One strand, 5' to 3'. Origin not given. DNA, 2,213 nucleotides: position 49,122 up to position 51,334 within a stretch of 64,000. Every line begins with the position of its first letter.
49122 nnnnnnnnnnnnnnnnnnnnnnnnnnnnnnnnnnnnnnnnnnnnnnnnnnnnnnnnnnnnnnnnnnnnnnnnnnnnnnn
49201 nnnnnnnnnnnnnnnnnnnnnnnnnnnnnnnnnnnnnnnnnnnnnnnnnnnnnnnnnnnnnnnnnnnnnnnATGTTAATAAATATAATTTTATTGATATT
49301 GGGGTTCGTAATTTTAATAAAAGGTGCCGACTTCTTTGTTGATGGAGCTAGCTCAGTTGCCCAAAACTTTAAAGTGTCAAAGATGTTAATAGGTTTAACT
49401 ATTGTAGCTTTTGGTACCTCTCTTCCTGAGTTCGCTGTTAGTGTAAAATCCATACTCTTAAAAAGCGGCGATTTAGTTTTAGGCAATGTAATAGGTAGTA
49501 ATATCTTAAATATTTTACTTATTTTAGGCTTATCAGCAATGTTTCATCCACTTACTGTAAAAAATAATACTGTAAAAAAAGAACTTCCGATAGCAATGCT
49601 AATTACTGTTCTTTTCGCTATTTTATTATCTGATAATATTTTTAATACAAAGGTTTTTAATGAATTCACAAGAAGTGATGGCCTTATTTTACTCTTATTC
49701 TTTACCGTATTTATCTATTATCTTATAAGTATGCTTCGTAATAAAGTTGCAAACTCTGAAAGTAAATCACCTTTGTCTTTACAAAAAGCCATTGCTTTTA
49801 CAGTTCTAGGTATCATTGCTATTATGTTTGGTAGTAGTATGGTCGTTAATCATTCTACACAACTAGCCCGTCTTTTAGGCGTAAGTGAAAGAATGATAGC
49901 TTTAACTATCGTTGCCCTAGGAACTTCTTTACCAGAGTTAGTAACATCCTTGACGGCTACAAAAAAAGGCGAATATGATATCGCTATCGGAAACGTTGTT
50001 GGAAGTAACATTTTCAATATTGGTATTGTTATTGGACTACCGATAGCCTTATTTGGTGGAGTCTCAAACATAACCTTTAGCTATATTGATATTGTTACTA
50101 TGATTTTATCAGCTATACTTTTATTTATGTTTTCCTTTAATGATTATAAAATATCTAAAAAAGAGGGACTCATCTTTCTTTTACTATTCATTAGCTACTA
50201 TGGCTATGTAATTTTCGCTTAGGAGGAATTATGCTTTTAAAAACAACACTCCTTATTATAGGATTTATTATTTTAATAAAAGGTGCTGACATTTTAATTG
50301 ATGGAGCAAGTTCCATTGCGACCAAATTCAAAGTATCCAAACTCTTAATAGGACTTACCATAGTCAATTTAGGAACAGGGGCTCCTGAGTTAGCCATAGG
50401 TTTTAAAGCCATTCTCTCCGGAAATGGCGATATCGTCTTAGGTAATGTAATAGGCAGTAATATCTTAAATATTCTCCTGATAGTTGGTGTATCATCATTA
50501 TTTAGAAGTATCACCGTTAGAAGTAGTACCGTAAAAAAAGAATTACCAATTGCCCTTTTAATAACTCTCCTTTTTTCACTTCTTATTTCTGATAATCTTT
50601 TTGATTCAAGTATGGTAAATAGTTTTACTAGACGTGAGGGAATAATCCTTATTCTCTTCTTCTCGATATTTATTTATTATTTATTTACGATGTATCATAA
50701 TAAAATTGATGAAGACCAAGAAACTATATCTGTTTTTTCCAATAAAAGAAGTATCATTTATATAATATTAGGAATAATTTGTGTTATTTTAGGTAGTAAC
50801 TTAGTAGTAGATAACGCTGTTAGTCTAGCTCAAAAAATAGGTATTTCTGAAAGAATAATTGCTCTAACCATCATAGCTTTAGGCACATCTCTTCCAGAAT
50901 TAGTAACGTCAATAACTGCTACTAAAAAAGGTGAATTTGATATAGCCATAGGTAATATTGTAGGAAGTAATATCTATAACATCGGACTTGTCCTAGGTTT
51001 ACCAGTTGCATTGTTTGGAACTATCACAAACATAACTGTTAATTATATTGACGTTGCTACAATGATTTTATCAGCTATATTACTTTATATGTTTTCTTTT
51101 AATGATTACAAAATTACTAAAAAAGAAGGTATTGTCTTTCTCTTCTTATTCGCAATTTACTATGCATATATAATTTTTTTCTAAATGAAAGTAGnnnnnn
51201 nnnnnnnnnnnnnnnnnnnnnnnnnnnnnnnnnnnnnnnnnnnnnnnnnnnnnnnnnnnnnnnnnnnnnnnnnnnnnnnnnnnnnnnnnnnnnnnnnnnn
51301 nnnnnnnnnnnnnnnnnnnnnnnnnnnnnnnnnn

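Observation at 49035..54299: T-box leader separated from ileS by two inserted CaCA antiporter genes (T-box–caca–caca–ileS operon)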

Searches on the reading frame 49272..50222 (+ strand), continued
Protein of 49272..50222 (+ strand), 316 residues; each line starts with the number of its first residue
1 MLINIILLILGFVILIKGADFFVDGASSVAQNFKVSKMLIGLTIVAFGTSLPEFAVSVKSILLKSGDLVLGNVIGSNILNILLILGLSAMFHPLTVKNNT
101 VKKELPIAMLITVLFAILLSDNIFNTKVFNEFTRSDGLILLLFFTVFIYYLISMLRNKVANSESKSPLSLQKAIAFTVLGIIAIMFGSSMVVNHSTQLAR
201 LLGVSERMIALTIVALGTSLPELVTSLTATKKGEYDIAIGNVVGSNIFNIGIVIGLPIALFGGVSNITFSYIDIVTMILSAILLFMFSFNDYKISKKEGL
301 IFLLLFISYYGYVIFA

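Call 43: find_encoding_contigs(protein=window:49272-50222:+, flank=3000, max_places=4)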
Protein window:49272-50222:+ (316 aa): 4 contigs read that carry it; 2 places shown.
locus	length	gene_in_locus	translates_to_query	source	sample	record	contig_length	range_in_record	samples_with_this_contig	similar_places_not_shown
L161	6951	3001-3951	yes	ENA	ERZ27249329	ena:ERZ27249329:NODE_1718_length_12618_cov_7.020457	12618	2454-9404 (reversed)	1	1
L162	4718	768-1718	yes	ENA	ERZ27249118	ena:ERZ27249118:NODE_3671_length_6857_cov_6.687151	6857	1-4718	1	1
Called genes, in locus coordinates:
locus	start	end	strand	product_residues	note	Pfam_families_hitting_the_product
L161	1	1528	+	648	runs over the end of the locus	-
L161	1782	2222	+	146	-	PF04472:SepF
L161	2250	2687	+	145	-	PF05103:DivIVA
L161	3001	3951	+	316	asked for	PF01699:Na_Ca_ex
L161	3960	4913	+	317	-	PF01699:Na_Ca_ex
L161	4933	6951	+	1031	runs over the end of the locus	PF00133:tRNA-synt_1, PF01921:tRNA-synt_1f (weak), PF09334:tRNA-synt_1g (weak), PF08264:Anticodon_1, PF19302:DUF5915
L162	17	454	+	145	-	PF05103:DivIVA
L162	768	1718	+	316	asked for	PF01699:Na_Ca_ex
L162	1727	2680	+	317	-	PF01699:Na_Ca_ex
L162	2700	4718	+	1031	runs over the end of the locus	PF00133:tRNA-synt_1, PF01921:tRNA-synt_1f (weak), PF09334:tRNA-synt_1g (weak), PF08264:Anticodon_1, PF19302:DUF5915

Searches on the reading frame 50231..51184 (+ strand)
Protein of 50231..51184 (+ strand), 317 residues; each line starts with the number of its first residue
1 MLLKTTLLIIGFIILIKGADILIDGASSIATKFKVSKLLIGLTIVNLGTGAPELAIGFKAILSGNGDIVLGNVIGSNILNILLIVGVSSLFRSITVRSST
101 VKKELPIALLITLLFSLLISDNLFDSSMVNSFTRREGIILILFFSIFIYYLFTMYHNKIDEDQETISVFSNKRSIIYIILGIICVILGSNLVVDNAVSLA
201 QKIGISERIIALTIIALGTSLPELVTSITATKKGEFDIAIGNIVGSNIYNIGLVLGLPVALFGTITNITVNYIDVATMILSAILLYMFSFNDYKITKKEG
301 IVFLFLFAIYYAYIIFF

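Call 6: search_protein_families(library=pfam, proteins=[window:50231-51184:+])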
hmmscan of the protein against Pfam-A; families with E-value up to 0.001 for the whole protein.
window:50231-51184:+ (317 aa): 1 family
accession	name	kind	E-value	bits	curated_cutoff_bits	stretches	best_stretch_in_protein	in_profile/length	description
PF01699.29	Na_Ca_ex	-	1.3e-63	213.9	24.9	2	174-315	2-150/151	Sodium/calcium exchanger protein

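Call 23: search_protein_families(library=ncbifam, proteins=[window:50231-51184:+], max_evalue=0.01)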
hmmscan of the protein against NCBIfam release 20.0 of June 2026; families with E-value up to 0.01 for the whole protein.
window:50231-51184:+ (317 aa): 6 families
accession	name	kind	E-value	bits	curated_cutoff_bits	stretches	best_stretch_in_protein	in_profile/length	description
TIGR00367.1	TIGR00367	hypoth_equivalog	1.2e-66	224.9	179.65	1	2-310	2-312/312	calcium/sodium antiporter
NF008005.0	PRK10734.1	equivalog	1.2e-65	221.8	432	1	1-314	1-316/325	calcium/sodium antiporter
TIGR00927.1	2A1904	subfamily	3.9e-20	71.2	710.1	2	175-315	1048-1193/1209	K+-dependent Na+/Ca+ exchanger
TIGR00846.1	caca2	superfamily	1.7e-17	63.3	317.45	2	159-312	214-369/372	calcium/proton exchanger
TIGR00845.1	caca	equivalog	3.9e-09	34.9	679.85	1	180-260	754-835/921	sodium/calcium exchanger 1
TIGR00378.1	cax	equivalog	4.5e-07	29.4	211.15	1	4-309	18-343/349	calcium/proton exchanger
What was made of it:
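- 50231..51184 (+): caca2: tandem paralogue, 317 aa, 64% identical to caca1, with an altered alpha-1 repeat (GTGAPE instead of GTSLPE); its RBS AGGAGG overlaps the caca1 stop codon. Pfam and NCBIfam matches (calls 6, 23).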
